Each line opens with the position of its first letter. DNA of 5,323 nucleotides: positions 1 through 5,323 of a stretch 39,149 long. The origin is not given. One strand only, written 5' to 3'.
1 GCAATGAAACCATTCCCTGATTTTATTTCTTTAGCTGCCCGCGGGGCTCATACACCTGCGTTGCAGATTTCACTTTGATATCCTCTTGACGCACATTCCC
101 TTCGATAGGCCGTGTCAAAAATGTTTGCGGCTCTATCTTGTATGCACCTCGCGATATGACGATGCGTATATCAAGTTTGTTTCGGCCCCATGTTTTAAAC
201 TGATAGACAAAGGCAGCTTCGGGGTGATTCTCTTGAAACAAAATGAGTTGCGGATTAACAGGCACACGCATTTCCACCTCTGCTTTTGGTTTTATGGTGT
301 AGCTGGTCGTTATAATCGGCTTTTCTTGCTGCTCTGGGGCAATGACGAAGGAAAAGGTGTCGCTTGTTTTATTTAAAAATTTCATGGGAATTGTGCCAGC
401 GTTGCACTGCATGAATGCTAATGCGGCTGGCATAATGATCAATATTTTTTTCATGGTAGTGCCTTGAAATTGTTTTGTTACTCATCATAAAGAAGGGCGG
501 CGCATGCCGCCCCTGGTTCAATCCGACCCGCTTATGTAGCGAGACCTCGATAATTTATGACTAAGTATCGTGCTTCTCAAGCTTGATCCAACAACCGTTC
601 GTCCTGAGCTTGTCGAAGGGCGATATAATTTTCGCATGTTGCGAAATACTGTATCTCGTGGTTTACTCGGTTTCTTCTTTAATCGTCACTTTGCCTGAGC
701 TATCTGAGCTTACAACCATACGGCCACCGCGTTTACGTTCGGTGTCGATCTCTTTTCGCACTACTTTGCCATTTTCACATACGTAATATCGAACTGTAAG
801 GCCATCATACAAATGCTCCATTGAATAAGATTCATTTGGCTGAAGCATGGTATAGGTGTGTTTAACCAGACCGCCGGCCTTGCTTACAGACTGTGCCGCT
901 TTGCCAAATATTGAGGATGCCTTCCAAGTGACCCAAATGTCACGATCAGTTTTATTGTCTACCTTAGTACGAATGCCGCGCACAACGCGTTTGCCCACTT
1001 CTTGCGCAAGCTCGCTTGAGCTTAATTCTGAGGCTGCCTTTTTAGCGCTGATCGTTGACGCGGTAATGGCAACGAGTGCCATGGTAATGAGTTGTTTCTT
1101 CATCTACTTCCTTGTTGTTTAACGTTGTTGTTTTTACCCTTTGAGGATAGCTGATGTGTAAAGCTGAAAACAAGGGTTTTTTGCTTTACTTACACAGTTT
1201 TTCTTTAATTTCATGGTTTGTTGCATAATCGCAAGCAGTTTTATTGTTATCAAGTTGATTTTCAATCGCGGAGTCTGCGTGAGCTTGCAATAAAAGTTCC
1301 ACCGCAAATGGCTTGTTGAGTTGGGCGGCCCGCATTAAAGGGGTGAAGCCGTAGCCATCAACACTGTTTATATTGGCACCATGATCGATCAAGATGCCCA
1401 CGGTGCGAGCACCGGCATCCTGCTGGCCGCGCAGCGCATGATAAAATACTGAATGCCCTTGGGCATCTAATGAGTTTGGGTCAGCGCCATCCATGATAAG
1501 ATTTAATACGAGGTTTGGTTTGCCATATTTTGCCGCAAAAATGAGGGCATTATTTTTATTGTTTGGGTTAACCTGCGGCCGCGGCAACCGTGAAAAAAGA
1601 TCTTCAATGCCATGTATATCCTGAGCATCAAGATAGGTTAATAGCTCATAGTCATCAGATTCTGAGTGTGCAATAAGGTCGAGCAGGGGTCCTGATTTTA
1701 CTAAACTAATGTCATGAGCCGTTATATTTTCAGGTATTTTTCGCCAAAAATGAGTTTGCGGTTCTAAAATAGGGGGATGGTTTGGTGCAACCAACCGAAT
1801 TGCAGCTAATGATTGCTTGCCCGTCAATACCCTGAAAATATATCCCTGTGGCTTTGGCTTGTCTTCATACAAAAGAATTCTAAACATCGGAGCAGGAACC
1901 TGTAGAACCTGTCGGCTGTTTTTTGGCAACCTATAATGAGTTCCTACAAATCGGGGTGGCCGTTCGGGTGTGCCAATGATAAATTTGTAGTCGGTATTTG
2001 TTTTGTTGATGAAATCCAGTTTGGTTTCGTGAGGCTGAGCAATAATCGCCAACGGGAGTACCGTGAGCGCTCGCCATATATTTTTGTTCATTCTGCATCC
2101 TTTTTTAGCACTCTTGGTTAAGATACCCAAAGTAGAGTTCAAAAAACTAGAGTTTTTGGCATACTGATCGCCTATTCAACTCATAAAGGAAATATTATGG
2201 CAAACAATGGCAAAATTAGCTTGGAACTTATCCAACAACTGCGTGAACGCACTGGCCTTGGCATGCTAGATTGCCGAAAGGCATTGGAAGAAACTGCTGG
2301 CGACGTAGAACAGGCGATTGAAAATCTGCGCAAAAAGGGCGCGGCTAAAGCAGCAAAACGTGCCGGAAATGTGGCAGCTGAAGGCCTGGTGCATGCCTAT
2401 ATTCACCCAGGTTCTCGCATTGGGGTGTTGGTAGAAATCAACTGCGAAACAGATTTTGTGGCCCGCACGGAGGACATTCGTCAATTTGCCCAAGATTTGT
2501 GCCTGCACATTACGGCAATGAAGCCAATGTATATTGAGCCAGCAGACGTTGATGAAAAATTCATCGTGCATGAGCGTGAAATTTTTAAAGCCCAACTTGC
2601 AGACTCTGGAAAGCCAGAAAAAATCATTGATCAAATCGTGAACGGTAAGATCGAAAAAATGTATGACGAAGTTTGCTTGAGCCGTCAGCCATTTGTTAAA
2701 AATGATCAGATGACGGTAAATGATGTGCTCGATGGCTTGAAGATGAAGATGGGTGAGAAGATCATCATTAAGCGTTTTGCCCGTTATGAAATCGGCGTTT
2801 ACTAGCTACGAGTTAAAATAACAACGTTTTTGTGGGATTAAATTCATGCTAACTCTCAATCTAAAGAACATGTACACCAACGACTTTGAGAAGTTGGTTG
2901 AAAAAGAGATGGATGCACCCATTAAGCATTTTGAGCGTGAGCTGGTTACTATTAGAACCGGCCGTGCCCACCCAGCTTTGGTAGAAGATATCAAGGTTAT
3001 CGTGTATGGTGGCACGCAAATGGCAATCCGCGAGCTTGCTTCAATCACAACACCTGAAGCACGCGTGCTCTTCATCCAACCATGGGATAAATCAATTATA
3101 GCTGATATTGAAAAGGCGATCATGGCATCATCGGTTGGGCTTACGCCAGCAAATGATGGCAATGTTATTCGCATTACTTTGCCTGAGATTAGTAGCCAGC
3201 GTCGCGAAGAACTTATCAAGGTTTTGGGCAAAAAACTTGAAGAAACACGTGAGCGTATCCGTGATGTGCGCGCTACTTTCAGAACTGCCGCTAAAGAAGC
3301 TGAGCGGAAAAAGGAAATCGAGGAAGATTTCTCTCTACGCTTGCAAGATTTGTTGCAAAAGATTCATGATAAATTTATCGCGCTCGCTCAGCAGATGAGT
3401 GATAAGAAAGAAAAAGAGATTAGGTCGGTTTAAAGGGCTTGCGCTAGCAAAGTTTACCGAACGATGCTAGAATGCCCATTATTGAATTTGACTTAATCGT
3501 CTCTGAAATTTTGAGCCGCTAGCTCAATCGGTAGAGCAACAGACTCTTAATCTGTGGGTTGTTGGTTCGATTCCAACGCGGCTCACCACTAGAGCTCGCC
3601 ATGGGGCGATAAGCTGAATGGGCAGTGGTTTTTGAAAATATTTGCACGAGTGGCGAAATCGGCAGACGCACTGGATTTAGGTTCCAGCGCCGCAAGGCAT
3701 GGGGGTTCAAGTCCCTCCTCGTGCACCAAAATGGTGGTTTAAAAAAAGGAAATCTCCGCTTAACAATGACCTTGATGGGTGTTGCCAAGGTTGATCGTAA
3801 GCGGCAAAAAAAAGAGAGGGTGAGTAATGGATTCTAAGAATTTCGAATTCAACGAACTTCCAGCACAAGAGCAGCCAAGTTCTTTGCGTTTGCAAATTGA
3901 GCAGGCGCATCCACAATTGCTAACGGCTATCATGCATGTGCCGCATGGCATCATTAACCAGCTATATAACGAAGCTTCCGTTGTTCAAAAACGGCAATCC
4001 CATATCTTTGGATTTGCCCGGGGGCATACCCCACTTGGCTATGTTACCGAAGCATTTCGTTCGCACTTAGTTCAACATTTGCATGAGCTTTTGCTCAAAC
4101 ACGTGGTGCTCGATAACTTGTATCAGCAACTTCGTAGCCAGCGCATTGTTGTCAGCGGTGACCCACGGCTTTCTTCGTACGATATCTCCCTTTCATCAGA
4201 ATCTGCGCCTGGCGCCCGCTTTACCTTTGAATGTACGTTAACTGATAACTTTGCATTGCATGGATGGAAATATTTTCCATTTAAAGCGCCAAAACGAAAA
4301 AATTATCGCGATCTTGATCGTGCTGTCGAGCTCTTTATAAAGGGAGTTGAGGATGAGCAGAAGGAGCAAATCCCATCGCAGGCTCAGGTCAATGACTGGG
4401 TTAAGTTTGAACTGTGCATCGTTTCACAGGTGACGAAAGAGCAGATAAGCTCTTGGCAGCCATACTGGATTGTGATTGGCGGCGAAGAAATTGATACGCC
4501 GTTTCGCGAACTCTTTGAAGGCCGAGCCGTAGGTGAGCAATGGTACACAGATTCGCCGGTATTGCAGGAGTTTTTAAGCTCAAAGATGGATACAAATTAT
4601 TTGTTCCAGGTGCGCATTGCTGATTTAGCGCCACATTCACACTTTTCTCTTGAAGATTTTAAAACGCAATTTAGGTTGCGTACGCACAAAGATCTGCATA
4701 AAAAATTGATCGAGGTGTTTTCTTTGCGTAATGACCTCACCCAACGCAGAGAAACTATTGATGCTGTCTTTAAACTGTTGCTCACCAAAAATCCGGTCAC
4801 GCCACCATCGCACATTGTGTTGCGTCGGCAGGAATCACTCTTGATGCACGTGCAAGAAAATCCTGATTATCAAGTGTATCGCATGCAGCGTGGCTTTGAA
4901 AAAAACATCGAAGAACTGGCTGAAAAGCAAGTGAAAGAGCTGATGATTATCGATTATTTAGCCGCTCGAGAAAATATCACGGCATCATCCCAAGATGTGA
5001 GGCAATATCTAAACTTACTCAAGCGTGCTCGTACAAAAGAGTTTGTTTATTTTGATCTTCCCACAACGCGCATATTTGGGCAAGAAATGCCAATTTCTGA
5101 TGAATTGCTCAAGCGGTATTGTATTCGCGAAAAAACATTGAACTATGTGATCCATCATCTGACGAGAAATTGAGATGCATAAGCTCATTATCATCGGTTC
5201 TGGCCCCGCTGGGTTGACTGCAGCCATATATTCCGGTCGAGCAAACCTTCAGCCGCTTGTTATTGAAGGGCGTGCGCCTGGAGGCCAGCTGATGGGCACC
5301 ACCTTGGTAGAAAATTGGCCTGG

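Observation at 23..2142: Tandem array of signal-peptide proteins sharing a novel 'F-x-NKT ... IR-x-V ... LEPQT' domain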

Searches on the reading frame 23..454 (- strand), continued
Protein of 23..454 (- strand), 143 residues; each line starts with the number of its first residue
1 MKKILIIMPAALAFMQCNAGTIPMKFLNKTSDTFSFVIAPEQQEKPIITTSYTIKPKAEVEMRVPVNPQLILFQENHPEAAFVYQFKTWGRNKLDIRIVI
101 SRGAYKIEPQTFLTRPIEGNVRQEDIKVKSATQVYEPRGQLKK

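Call 75: search_protein_families(library=pfam, proteins=[P0023, P0025, P0026, P0027, P0029, P0031, P0032, P0033, P0034], max_evalue=0.001)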
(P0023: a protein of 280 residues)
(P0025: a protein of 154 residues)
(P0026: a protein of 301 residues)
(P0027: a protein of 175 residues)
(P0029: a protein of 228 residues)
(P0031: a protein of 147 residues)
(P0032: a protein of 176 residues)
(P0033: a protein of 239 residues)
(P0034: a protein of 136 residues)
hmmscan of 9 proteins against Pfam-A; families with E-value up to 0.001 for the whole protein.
P0023 (280 aa): 1 family
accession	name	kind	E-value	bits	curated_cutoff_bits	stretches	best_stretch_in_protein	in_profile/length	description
PF00226.36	DnaJ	-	3.2e-10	40.4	27.8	1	218-248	13-43/63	DnaJ domain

P0025 (154 aa): 0 families

P0026 (301 aa): 5 families
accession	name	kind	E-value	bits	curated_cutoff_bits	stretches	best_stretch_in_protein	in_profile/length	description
PF00023.36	Ank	-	6.9e-15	54.8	21.1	1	240-272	1-33/33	Ankyrin repeat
PF13637.12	Ank_4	-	9.6e-13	48.4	22.7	1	222-261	11-50/50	Ankyrin repeats (many copies)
PF12796.13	Ank_2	-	1.1e-12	48.8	27.3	1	222-283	11-69/90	Ankyrin repeats (3 copies)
PF13857.12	Ank_5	-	3.8e-11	43.5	27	1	227-281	1-56/56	Ankyrin repeats (many copies)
PF13606.12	Ank_3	-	5.8e-07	29.7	22.3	0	240-267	1-28/30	Ankyrin repeat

P0027 (175 aa): 0 families

P0029 (228 aa): 1 family
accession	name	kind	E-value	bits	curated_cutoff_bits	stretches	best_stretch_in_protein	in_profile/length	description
PF00226.36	DnaJ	-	5.2e-12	46.1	27.8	1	162-212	4-53/63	DnaJ domain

P0031 (147 aa): 0 families

P0032 (176 aa): 0 families

P0033 (239 aa): 1 family
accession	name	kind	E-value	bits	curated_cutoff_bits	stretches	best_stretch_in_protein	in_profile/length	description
PF00226.36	DnaJ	-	2.5e-10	40.8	27.8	1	170-209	4-40/63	DnaJ domain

P0034 (136 aa): 0 families

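Call 87: search_solved_structures(query=P0015, max_evalue=1)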
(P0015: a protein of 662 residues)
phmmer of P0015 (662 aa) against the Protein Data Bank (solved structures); distinct sequences matched with E-value up to 1: 0.

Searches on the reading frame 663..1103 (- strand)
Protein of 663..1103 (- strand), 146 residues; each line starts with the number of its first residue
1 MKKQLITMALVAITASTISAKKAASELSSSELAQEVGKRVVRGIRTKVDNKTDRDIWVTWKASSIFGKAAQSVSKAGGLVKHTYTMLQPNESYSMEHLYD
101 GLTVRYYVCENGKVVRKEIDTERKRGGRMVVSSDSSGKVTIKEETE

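Call 11: search_protein_families(library=pfam, proteins=[window:663-1103:-], max_evalue=1)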
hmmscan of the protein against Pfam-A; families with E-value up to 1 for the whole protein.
window:663-1103:- (146 aa): 1 family
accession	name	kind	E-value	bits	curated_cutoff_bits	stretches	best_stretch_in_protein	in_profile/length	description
PF22023.1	Pus10_THUMP_arc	-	0.12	13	28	1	24-51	42-69/78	Pus10 THUMP domain, archaeal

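Call 12: search_protein_families(library=ncbifam, proteins=[window:663-1103:-], max_evalue=1)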
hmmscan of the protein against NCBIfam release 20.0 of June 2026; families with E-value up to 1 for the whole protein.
window:663-1103:- (146 aa): 1 family
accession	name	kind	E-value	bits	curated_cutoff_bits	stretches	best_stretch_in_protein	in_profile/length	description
TIGR03879.1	near_KaiC_dom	domain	0.082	13.4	65.1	1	18-88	27-89/91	probable regulatory domain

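Call 76: predict_structure(protein=window:663-1103:-)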
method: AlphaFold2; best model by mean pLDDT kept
length: 146 residues; sequences in the alignment: 1
mean_pLDDT: 44.5   pTM: 0.39
mean pLDDT of the five models: 44.5, 44.2, 41.8, 41.1, 37.3
residues with pLDDT >= 90: 0; 70-90: 2; 50-70: 57; < 50: 87
segments of 3 or more residues with pLDDT < 50: 1-84
pLDDT, mean of each block of 10 residues (from residue 1): 32 39 41 37 35 29 26 28 53 59 55 54 60 67 62
secondary structure, 60 per line:
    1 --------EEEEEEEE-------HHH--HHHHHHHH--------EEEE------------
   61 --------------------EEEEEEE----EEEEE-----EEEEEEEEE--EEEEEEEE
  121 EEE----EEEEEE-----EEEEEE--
elements in order: E9-16 H29-36 E45-48 E81-87 E92-96 E102-110 E113-123 E128-133 E139-144

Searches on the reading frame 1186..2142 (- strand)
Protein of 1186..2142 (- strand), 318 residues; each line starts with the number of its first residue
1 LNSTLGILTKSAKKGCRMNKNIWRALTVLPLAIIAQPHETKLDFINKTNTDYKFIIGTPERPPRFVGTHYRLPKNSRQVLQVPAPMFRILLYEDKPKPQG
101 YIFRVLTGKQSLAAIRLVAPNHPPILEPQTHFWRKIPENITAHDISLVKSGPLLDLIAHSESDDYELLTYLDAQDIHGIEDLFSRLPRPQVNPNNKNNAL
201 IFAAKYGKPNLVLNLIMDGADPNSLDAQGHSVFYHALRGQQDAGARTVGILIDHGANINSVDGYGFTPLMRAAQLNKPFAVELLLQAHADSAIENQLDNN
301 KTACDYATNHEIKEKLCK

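Call 11: search_protein_families(library=pfam, proteins=[window:1186-2142:-], max_evalue=1)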
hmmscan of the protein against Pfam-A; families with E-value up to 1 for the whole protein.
window:1186-2142:- (318 aa): 6 families
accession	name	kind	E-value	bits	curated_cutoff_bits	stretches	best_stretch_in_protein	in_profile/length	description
PF12796.13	Ank_2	-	1.5e-19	70.8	27.3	2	200-290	1-85/90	Ankyrin repeats (3 copies)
PF13857.12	Ank_5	-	4.3e-13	49.7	27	2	190-232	6-52/56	Ankyrin repeats (many copies)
PF00023.36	Ank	-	5.4e-12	45.7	21.1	2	264-293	1-30/33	Ankyrin repeat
PF13637.12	Ank_4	-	6.8e-09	36.2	22.7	1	247-274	12-39/50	Ankyrin repeats (many copies)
PF13606.12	Ank_3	-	1.3e-08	34.7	22.3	2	264-290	1-27/30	Ankyrin repeat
PF04256.18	DUF434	-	0.034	14.2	27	1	64-81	24-41/56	Protein of unknown function (DUF434)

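Call 12: search_protein_families(library=ncbifam, proteins=[window:1186-2142:-], max_evalue=1)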
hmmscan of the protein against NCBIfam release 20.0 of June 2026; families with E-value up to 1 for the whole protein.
window:1186-2142:- (318 aa): 7 families
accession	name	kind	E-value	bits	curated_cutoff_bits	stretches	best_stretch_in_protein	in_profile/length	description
NF041931.2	MzaA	equivalog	2.7e-08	33.1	800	1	247-311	17-79/726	MZA anti-phage system associated sigma-70 family RNA polymerase sigma factor MzaA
NF043023.1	T4SS_AnkH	equivalog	5.4e-08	32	600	1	248-310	15-75/467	Dot/Icm T4SS effector AnkH/LegA3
NF043029.1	T4SS_AnkY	equivalog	2.9e-07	29.3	600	1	196-313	422-537/543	Dot/Icm T4SS effector AnkY/LegA9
NF043022.1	T4SS_AnkG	equivalog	0.00015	20.6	500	1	190-311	324-447/455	Dot/Icm T4SS effector AnkG/AnkZ/LegA7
NF043028.1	T4SS_AnkX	equivalog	0.00034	18.9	1400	1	194-300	580-687/938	Dot/Icm T4SS effector AnkN/AnkX/LegA8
NF043019.1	T4SS_AnkC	equivalog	0.0014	17.6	450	1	246-318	181-253/459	Dot/Icm T4SS effector AnkC/LegA12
NF000671.1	PRK00033.1-4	equivalog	0.15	12.2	107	0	79-107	9-37/91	ATP-dependent Clp protease adapter ClpS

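Call 31: find_encoding_contigs(protein=window:1186-2091:-, flank=3000, max_places=3)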
Protein window:1186-2091:- (301 aa): no gene with exactly this product is on record in the collection.

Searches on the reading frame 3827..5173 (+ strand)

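Call 22: search_protein_families(library=pfam, proteins=[window:3827-5173:+], max_evalue=0.001)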
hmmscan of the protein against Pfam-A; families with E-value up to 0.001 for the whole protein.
window:3827-5173:+ (448 aa): 1 family
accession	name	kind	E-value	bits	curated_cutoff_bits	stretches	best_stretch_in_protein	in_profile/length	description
PF05698.19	Trigger_C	-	1.4e-05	25.7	22.7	1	290-396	5-121/162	Bacterial trigger factor protein (TF) C-terminus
